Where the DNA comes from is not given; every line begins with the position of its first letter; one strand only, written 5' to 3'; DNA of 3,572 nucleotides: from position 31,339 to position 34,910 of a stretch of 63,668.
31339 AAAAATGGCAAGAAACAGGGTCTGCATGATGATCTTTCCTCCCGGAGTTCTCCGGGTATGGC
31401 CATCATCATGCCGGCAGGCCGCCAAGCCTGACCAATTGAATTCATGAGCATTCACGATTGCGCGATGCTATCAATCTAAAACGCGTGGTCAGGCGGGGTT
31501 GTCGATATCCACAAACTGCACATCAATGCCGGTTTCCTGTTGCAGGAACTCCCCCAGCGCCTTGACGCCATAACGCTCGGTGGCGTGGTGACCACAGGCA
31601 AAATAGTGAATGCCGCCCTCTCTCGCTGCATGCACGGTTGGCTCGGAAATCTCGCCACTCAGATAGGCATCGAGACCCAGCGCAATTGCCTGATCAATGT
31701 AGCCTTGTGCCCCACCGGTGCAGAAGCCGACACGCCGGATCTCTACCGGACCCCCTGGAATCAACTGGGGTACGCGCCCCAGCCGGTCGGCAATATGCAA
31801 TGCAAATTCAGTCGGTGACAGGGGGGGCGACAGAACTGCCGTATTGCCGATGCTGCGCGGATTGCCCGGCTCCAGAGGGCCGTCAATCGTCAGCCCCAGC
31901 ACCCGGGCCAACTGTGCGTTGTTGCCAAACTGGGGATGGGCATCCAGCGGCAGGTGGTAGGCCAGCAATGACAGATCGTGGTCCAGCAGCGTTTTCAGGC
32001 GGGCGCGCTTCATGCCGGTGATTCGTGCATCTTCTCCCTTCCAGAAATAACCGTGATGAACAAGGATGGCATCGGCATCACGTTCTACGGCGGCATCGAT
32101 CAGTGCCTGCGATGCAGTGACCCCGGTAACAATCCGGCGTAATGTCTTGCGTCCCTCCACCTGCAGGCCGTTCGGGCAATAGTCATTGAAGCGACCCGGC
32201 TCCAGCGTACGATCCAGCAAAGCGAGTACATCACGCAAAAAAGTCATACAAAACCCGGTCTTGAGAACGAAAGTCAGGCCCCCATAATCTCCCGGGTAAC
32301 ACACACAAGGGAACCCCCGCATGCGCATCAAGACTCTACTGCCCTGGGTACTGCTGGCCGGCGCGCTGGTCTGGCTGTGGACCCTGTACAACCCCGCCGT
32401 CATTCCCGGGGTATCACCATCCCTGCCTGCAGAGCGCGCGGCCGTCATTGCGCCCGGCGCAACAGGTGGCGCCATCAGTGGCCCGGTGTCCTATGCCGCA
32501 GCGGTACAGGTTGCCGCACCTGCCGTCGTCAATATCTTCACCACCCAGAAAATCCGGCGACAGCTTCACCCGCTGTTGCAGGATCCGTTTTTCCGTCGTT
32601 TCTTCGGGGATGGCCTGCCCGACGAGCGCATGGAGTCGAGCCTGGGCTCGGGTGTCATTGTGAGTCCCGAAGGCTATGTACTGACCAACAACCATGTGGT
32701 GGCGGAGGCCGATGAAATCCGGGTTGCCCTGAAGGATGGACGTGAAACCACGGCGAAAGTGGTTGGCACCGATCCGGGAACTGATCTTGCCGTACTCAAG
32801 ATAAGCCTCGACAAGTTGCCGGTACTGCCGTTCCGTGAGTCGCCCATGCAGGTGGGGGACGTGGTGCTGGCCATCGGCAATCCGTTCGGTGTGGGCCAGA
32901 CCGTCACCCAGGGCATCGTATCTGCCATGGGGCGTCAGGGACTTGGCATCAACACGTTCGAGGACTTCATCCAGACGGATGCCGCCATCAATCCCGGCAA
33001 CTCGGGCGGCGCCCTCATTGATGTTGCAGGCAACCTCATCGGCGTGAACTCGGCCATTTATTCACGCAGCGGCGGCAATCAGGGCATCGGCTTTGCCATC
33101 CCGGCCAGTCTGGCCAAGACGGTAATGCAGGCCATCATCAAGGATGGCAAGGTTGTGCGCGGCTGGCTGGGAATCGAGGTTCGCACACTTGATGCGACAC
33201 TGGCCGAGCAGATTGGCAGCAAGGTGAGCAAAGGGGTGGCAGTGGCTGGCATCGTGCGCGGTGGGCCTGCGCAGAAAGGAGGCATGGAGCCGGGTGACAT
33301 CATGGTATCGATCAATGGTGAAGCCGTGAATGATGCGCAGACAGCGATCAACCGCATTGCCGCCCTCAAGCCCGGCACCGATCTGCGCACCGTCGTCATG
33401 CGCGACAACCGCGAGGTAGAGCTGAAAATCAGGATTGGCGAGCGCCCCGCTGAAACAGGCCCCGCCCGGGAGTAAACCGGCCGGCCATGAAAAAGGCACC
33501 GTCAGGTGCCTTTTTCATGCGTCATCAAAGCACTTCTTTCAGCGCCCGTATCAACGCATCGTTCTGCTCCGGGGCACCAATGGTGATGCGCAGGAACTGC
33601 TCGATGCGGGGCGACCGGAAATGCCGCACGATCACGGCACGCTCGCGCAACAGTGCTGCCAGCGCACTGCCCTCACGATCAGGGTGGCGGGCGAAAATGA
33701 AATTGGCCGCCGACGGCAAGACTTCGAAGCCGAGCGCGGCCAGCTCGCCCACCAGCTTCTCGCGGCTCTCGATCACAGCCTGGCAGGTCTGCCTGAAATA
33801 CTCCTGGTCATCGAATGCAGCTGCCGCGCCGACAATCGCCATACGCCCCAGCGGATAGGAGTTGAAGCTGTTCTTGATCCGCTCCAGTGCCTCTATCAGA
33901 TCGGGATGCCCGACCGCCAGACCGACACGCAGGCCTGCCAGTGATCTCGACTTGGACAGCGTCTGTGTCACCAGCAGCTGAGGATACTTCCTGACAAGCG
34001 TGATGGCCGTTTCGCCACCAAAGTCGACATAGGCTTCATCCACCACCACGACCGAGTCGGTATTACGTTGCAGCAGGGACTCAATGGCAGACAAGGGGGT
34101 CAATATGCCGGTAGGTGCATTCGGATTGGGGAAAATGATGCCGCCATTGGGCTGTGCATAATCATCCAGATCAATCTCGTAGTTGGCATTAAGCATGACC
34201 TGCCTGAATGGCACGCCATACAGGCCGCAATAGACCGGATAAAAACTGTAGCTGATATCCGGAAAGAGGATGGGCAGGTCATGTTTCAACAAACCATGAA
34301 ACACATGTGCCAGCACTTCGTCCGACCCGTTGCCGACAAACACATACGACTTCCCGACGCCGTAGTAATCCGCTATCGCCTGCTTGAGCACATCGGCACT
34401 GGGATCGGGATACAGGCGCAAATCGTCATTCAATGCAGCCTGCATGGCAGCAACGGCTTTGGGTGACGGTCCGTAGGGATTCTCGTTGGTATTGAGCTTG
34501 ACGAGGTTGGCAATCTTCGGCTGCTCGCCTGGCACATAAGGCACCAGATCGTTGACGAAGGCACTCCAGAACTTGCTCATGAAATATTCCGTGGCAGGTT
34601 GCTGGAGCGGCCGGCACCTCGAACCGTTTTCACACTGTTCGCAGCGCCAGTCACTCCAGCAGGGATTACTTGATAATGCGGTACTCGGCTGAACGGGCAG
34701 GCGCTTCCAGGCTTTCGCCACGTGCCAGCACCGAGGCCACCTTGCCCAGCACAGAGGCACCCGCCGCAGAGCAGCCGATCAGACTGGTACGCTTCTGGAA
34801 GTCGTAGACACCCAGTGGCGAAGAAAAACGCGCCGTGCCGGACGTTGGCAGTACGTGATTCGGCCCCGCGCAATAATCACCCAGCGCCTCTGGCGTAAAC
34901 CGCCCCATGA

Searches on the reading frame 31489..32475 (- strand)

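Call 73: search_protein_families(library=ncbifam, proteins=[window:31489-32475:-], max_evalue=1e-10)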
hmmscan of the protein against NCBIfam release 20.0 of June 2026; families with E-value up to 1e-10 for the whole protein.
window:31489-32475:- (328 aa): 2 families
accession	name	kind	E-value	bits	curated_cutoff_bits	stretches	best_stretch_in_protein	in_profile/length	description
NF008064.0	PRK10799.1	equivalog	5.4e-96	321.2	414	1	85-328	8-247/247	type 2 GTP cyclohydrolase I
TIGR00486.1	YbgI_SA1388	equivalog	9.4e-59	199.1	130.55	1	81-327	4-249/250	Nif3-like dinuclear metal center hexameric protein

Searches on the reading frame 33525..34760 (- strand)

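Call 73: search_protein_families(library=ncbifam, proteins=[window:33525-34760:-], max_evalue=1e-10)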
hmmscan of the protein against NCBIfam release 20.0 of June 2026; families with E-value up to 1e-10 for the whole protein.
window:33525-34760:- (411 aa): 30 families (the best 25 are shown)
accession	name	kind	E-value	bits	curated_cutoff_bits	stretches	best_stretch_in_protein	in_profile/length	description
TIGR01141.1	hisC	equivalog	2.9e-88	296.1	276.55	1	69-410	4-349/349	histidinol-phosphate transaminase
NF003496.0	PRK05166.1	equivalog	1.8e-59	201.4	540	1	83-410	35-369/373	histidinol-phosphate transaminase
NF002877.0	PRK03317.1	equivalog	5.9e-57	193.2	409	1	73-410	20-366/374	histidinol-phosphate transaminase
NF002878.0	PRK03321.1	subfamily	1.5e-56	191.6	374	1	69-409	9-347/352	histidinol-phosphate transaminase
TIGR01140.1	L_thr_O3P_dcar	equivalog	2.3e-49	168.3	290.55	1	85-408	18-331/331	threonine-phosphate decarboxylase CobD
NF006580.0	PRK09105.1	subfamily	9.4e-49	166.2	444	1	84-410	46-370/375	pyridoxal phosphate-dependent aminotransferase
NF006014.0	PRK08153.1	equivalog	2.5e-48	164.8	510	1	87-411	36-364/370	pyridoxal phosphate-dependent aminotransferase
NF002726.0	PRK02610.1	equivalog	7.8e-47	160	391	1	70-411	10-369/374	histidinol-phosphate transaminase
NF051461.1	pyoverd_PtaA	equivalog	1.3e-45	155.7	500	1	80-407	30-356/359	pyoverdine biosynthesis transaminase PtaA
NF005915.1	PRK07908.1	equivalog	4e-33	115.2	360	1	99-408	26-332/332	Rv2231c family histidinol phosphate aminotransferase CobC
NF053748.1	bifunc_CobBC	exception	1.8e-31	109.3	950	1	87-407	483-796/797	bifunctional hydrogenobyrinic acid a,c-diamide synthase/histidinol phosphate aminotransferase CobBC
NF041364.1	GntC_guanitoxin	equivalog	1.8e-23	83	415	1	124-400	41-345/356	guanitoxin biosynthesis PLP-dependent (S)-gamma-hydroxy-L-arginine cyclodehydratase GntC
NF006225.0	PRK08354.1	equivalog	7.8e-21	74.8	288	1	142-410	65-315/318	putative aminotransferase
NF006756.0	PRK09276.1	subfamily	3.4e-18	65.7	507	1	114-378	62-349/387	LL-diaminopimelate aminotransferase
NF004870.0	PRK06225.1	equivalog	1.6e-17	63.3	351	1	85-404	29-367/380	pyridoxal phosphate-dependent aminotransferase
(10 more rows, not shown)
